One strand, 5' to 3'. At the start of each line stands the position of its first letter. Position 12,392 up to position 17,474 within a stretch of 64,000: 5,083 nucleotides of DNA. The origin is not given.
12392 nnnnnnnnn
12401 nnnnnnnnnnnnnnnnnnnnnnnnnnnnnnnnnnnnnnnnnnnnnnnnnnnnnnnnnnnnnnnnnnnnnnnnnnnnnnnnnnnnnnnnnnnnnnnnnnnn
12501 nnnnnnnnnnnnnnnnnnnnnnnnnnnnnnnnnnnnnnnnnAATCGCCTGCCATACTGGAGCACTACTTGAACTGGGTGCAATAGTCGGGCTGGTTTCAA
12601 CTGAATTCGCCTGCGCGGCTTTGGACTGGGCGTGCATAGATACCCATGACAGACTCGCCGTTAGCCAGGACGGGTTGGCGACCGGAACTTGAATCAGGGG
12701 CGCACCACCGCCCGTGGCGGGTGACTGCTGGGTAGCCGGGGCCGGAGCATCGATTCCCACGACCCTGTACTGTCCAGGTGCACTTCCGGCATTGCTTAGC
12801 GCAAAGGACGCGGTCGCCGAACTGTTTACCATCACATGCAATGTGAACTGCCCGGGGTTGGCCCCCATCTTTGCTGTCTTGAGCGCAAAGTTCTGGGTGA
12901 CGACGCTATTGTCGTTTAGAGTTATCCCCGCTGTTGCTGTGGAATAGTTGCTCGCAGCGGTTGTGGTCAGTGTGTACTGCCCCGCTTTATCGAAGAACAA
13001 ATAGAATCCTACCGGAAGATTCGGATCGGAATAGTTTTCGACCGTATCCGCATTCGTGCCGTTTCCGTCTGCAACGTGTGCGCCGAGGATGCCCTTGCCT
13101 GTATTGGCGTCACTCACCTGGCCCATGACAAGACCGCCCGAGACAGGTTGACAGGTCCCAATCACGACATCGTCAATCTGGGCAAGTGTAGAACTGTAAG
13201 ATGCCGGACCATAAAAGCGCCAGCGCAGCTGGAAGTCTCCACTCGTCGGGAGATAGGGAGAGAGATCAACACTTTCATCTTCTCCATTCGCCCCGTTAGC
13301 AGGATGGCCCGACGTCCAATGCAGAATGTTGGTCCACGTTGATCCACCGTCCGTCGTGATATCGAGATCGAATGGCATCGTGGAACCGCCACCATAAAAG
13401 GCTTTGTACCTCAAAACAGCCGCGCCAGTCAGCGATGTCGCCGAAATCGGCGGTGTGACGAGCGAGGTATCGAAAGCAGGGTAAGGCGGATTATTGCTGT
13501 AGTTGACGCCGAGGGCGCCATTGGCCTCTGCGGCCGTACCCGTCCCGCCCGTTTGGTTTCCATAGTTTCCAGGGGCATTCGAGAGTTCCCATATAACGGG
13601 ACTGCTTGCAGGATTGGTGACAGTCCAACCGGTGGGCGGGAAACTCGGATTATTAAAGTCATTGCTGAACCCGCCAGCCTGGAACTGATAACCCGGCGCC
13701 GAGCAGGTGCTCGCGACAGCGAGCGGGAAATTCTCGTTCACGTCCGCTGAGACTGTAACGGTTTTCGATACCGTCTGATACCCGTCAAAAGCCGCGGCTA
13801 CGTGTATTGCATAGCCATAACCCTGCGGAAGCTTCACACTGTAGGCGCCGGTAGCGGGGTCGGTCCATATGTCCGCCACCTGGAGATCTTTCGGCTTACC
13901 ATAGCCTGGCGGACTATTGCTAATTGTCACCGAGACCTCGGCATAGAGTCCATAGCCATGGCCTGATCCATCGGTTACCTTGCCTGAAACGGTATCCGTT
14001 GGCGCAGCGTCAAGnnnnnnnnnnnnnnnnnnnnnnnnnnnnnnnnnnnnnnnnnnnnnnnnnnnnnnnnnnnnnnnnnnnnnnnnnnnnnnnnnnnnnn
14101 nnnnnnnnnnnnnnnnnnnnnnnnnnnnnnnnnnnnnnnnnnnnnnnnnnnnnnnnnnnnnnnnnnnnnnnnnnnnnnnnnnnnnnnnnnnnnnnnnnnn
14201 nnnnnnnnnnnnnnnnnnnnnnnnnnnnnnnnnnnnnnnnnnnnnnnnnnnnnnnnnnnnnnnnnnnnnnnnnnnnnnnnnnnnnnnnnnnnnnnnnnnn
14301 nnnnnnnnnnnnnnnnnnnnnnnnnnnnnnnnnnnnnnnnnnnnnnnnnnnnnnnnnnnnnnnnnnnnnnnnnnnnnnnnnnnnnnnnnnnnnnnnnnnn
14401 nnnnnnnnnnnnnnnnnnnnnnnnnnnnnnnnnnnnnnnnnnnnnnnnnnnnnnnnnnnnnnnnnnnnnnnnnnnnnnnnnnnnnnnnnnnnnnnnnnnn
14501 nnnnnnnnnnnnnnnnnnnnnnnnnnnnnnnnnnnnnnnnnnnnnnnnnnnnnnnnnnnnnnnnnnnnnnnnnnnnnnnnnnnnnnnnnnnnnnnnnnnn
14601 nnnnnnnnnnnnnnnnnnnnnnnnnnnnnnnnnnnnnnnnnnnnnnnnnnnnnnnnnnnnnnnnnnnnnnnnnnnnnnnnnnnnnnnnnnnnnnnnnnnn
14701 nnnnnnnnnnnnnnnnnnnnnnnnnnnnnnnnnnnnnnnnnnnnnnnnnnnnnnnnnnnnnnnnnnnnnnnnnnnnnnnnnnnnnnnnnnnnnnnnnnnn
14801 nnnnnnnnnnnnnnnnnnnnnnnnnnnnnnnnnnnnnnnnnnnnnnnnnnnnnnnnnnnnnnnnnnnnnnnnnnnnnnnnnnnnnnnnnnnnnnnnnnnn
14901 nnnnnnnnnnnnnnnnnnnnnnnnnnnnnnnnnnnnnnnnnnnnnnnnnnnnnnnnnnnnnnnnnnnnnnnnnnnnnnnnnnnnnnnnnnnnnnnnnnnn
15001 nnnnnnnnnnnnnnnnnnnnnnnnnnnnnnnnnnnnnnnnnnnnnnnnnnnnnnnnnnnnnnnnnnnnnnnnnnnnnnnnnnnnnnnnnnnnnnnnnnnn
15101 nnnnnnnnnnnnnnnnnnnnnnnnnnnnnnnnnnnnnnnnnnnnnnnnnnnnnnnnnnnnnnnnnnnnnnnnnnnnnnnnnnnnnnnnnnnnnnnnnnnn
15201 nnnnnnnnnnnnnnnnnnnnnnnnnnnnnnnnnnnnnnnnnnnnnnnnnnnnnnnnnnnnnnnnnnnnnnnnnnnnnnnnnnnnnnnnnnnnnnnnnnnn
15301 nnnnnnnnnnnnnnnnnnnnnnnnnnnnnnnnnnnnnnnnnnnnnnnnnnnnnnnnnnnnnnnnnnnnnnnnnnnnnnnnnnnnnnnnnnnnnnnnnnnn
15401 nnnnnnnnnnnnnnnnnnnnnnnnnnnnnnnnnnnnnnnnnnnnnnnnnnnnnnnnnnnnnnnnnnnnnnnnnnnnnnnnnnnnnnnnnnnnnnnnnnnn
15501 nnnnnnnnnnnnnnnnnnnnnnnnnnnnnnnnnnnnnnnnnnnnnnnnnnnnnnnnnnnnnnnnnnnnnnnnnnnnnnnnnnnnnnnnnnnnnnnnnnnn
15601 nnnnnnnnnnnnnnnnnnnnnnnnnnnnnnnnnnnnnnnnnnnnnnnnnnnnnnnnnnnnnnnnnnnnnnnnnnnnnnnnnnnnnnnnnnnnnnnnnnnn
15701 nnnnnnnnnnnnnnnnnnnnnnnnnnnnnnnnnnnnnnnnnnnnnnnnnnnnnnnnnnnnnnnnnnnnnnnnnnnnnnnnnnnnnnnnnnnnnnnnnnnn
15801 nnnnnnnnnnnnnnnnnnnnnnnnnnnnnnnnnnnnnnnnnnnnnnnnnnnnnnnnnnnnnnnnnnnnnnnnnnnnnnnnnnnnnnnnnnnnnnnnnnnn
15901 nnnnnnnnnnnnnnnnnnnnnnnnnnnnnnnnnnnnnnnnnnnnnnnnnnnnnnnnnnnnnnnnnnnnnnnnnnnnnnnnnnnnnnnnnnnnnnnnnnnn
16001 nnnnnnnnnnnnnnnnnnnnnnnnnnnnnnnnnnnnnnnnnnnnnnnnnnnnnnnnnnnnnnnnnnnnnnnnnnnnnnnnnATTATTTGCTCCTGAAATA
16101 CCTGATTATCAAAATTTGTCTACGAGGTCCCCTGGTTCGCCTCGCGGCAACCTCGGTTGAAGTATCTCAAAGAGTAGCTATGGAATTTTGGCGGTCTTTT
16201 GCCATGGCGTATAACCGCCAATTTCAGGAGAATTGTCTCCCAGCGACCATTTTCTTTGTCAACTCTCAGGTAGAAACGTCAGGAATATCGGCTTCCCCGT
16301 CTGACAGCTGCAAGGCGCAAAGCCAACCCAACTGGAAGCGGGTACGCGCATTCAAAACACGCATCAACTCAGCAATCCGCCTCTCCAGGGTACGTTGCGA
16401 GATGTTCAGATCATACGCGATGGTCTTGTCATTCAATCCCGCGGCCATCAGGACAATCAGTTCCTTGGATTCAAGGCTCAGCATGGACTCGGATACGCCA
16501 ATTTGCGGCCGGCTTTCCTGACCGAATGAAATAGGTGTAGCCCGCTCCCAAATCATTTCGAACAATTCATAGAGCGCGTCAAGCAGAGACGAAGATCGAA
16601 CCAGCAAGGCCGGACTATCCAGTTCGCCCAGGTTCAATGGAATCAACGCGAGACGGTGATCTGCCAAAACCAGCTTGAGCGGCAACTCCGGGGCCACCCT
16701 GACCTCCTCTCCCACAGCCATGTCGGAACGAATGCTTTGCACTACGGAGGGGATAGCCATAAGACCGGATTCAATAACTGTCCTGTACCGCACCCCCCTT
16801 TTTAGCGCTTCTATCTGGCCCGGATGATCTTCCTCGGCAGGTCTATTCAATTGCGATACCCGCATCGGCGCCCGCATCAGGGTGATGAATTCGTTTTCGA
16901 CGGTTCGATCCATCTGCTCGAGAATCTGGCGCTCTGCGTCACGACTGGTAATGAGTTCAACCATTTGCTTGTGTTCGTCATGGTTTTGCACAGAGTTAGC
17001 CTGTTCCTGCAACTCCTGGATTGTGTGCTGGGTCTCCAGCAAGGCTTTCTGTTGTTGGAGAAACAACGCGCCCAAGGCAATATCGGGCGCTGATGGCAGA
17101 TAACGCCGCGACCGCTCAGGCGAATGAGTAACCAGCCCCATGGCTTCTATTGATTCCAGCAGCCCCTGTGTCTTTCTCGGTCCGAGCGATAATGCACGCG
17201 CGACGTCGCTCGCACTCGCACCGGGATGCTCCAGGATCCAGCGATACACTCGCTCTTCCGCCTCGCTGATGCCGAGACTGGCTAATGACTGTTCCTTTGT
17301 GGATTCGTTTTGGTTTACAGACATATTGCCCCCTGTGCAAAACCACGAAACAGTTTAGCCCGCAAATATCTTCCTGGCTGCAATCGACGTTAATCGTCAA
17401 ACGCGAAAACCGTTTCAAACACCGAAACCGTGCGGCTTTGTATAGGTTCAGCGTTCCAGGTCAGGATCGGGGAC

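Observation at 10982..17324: Lower-GC islet: 1699-aa secreted sedolisin (S53)-Kelch-DUF11 protease with GlyGly-CTERM-like anchor and a dual-HTH LuxR regulator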

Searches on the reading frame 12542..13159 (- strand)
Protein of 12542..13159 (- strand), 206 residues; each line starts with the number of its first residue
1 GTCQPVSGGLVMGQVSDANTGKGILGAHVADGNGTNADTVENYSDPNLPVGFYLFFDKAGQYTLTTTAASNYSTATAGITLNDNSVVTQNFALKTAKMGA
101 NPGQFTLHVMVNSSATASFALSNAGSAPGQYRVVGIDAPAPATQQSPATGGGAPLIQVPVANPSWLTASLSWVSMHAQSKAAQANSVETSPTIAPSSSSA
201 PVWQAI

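Call 31: search_protein_families(library=pfam, proteins=[window:12542-13159:-], max_evalue=1)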
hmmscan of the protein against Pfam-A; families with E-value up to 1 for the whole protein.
window:12542-13159:- (206 aa): 5 families
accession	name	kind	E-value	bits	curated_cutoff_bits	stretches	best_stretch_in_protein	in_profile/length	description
PF13620.12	CarboxypepD_reg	-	4.2e-05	24.2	32.3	1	12-94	3-82/82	Carboxypeptidase regulatory-like domain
PF13715.12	CarbopepD_reg_2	-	0.0037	17.7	32.2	1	12-98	2-81/88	CarboxypepD_reg-like domain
PF23623.1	GBD_IRG7_N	-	0.022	15.3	27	1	28-76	41-88/95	IRG7 N-terminal galactose binding domain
PF16871.11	DUF5077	-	0.072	13.7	24.6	1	32-87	16-71/122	Domain of unknown function (DUF5077)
PF00775.27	Dioxygenase_C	-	0.12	12.3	27.3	1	10-80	31-104/182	Dioxygenase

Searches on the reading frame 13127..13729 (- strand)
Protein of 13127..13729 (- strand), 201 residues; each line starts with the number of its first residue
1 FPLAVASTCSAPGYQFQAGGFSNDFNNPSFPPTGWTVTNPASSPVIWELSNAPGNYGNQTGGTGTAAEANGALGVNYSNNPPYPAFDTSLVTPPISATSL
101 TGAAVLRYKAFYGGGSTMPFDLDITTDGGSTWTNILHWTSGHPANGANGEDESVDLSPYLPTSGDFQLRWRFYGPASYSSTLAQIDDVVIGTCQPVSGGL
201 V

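Call 31: search_protein_families(library=pfam, proteins=[window:13127-13729:-], max_evalue=1)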
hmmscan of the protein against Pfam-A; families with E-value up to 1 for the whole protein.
window:13127-13729:- (201 aa): 0 families

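Call 39: predict_structure(alignment_id=A2)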
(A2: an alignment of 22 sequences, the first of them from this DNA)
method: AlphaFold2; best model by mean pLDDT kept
length: 197 residues; sequences in the alignment: 22
mean_pLDDT: 89.4   pTM: 0.87
mean pLDDT of the five models: 89.4, 87.4, 85.8, 84.7, 83.9
residues with pLDDT >= 90: 128; 70-90: 59; 50-70: 6; < 50: 4
segments of 3 or more residues with pLDDT < 50: 1-4
pLDDT, mean of each block of 10 residues (from residue 1): 56 81 94 95 93 92 94 83 93 91 92 93 98 96 82 96 97 87 94 80
secondary structure, 60 per line:
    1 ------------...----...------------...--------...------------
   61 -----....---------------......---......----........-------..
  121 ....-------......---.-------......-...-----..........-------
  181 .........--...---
elements in order: E13-15 E20-22 E35-37 E46-48 E66-69 E85-90 H96-99 E104-111 E119-124 E132-137 E149-154 E164-173 E181-189 E192-194

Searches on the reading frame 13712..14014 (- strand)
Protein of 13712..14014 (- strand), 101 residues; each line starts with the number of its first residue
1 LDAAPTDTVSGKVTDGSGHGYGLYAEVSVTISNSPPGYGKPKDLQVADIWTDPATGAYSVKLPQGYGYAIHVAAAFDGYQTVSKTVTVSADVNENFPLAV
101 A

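Call 31: search_protein_families(library=pfam, proteins=[window:13712-14014:-], max_evalue=1)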
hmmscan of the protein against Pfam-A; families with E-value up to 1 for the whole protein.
window:13712-14014:- (101 aa): 3 families
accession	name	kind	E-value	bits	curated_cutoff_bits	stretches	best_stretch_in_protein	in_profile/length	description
PF13620.12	CarboxypepD_reg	-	2.6e-05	24.9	32.3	1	8-95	1-76/82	Carboxypeptidase regulatory-like domain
PF13715.12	CarbopepD_reg_2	-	0.012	16.1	32.2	1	54-96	32-72/88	CarboxypepD_reg-like domain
PF12242.14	Eno-Rase_NADH_b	-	0.21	11.8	23.4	0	64-82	50-69/79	NAD(P)H binding domain of trans-2-enoyl-CoA reductase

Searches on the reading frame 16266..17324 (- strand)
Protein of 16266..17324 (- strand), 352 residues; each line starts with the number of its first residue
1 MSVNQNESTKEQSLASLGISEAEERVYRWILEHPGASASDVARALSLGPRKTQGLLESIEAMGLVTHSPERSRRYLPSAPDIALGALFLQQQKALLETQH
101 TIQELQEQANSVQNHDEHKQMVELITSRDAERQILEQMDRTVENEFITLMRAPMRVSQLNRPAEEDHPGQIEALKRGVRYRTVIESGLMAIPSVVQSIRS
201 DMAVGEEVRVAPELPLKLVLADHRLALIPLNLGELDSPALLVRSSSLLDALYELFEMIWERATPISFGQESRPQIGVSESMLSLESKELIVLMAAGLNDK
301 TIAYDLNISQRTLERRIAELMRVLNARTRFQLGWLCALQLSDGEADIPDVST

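Call 5: search_protein_families(library=pfam, proteins=[window:16266-17324:-], max_evalue=0.01)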
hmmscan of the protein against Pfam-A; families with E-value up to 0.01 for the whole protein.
window:16266-17324:- (352 aa): 4 families
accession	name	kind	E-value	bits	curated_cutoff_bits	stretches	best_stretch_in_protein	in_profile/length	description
PF01978.25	TrmB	-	4.3e-10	39.8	25.6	1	14-80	1-67/68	Sugar-specific transcriptional regulator TrmB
PF00196.25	GerE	-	1.4e-06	28.2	23.5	1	287-332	8-53/57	Bacterial regulatory proteins, luxR family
PF09397.16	FtsK_gamma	-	0.0028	17.8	30.6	1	24-73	8-57/63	Ftsk gamma domain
PF24266.1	HTH_HVO_0163_N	-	0.0053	17.2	31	0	21-78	2-60/70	HVO_0163, N-terminal HTH domain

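Call 6: search_protein_families(library=ncbifam, proteins=[window:16266-17324:-], max_evalue=0.1)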
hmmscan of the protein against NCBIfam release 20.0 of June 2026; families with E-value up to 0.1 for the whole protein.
window:16266-17324:- (352 aa): 13 families
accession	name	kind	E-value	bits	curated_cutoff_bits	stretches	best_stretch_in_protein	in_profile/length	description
NF006900.1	PRK09390.1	equivalog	7.7e-06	25.6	255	1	280-328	139-189/203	response regulator FixJ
NF052366.1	photon_PedR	equivalog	2.2e-05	24.5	120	1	283-332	4-53/74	photosynthetic electron transport-dependent transcriptional regulator PedR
NF041830.1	RR_TF_ErdR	exception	2.4e-05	24.1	390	1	280-335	147-204/213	response regulator transcription factor ErdR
NF007708.0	PRK10403.1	equivalog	5.6e-05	22.7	343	1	283-330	152-202/215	nitrate/nitrite response regulator protein NarP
NF011896.0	PRK15369.1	equivalog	8.9e-05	22.2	242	1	279-328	147-196/211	two component system response regulator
NF007935.0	PRK10651.1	equivalog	0.0016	17.6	250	1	280-331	154-205/216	two-component system response regulator NarL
TIGR03541.1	reg_near_HchA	equivalog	0.0019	17.7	215.6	1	278-328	168-218/232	PA1136 family autoinducer-binding transcriptional regulator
NF052445.1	RespRegMctR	equivalog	0.003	17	300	1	280-328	143-191/205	two-component system response regulator MctR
NF040749.1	tetrathio_RR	equivalog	0.0054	16.5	290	1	266-327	118-179/191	tetrathionate respiration response regulator TtrR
NF047785.1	respo_reg_MadR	equivalog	0.0076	15.6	300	1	281-330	148-197/209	MadR family response regulator transcription factor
TIGR01884.1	cas_HTH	subfamily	0.014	14.7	60.2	0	285-320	143-180/202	CRISPR-associated CARF protein Csa3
NF038181.1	reg_ATPase_IniR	equivalog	0.033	12.5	750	0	268-331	754-816/827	isoniazid response ATPase/transcriptional regulator IniR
NF007339.0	PRK09834.1-1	equivalog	0.054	12.8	299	0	26-70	29-73/271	DNA-binding transcriptional regulator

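Call 29: list_cluster_members(proteins=[P0001, window:16266-17324:-, P0002, P0004])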
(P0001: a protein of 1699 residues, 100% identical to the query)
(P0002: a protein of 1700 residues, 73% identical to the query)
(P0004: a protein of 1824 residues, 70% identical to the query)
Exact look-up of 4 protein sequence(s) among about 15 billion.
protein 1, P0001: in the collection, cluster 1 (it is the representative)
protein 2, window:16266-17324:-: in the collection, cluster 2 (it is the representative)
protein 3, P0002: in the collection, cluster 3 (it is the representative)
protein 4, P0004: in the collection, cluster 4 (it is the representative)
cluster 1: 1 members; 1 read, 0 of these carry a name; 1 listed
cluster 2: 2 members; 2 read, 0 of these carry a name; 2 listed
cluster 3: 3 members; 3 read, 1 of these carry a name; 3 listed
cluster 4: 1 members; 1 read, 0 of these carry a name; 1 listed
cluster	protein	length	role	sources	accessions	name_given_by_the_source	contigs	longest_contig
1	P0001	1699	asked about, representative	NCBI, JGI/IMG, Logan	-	-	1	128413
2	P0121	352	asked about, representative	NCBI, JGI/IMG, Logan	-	-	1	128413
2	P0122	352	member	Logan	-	-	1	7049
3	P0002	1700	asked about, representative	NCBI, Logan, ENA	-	-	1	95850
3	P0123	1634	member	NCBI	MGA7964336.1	MAG: protease pro-enzyme activation domain-containing protein [Gammaproteobacteria ...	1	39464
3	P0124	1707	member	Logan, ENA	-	-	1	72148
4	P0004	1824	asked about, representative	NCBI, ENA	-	-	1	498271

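Call 35: find_homologous_proteins(query=window:16266-17324:-, max_evalue=0.00001)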
Query window:16266-17324:- (352 aa): 735 proteins with E <= 0.00001 among 8000 candidates; the best 120 are listed.
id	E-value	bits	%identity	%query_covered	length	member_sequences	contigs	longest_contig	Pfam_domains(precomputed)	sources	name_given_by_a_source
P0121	1.2e-218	743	100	100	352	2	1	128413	PF01978.26,PF00196.26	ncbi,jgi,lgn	-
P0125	4.6e-160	550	75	98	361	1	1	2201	PF01978.26,PF00196.26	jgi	-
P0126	4.2e-159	547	76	98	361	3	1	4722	PF13384.13,PF01978.26,PF00196.26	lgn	-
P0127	5.8e-158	543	75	99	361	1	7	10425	PF01978.26,PF00196.26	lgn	-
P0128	5.0e-156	537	74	99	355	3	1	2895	PF01978.26,PF00196.26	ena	-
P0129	1.3e-153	529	74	97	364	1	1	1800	PF01978.26,PF00196.26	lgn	-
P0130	1.4e-150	519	73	96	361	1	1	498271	PF13384.13,PF01978.26,PF00196.26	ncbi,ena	-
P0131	1.3e-142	493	72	93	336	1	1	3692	PF13384.13,PF01978.26,PF00196.26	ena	-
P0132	8.8e-140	484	71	95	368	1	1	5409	PF01978.26,PF00196.26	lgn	-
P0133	2.3e-136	472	67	97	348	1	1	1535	PF01978.26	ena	-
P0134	2.6e-135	469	69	97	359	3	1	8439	PF01978.26,PF00196.26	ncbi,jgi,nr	ncbi:MAG TPA: helix-turn-helix domain-containing protein [Gammaproteobacteria bacterium]|jgi:sugar-s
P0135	1.6e-134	466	67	99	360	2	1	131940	PF01978.26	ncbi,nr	ncbi:MAG TPA: helix-turn-helix domain-containing protein [Gammaproteobacteria bacterium]|nr:helix-tu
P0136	6.2e-134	464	64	99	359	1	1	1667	PF01978.26,PF00196.26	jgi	jgi:sugar-specific transcriptional regulator TrmB/DNA-binding CsgD family transcriptional regulator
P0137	2.2e-133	463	68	98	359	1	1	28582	PF01978.26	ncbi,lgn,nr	ncbi:MAG TPA: helix-turn-helix domain-containing protein [Gammaproteobacteria bacterium]|nr:helix-tu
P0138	3.1e-133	462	66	95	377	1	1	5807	PF01978.26,PF09397.17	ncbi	ncbi:MAG: helix-turn-helix domain-containing protein [Gammaproteobacteria bacterium]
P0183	1.1e-98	349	52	96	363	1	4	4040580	PF13412.13,PF01978.26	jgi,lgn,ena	-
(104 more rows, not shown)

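Call 37: find_encoding_contigs(protein=P0183, flank=10000, max_places=3)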
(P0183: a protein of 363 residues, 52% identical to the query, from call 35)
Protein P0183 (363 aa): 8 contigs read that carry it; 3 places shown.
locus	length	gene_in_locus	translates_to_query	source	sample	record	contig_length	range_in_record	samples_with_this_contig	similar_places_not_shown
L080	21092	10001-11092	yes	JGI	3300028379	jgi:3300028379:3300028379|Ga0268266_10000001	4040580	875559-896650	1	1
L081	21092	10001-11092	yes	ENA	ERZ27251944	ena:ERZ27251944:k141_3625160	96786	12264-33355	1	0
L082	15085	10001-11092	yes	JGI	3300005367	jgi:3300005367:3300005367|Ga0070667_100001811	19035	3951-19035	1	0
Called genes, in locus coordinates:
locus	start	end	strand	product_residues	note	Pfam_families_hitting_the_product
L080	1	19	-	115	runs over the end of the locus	PF03795:YCII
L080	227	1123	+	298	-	-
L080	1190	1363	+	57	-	-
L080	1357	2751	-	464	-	-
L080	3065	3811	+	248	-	-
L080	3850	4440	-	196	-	-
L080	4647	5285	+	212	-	-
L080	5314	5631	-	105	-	PF13560:HTH_31, PF01381:HTH_3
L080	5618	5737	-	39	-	PF05973:Gp49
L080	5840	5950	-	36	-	-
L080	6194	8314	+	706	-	-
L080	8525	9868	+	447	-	-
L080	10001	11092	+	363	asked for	PF01978:TrmB, PF13412:HTH_24 (faint)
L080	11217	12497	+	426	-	PF14312:FG-GAP_2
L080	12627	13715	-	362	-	PF00144:Beta-lactamase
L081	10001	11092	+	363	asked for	PF01978:TrmB, PF13412:HTH_24 (faint)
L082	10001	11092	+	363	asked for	PF01978:TrmB, PF13412:HTH_24 (faint)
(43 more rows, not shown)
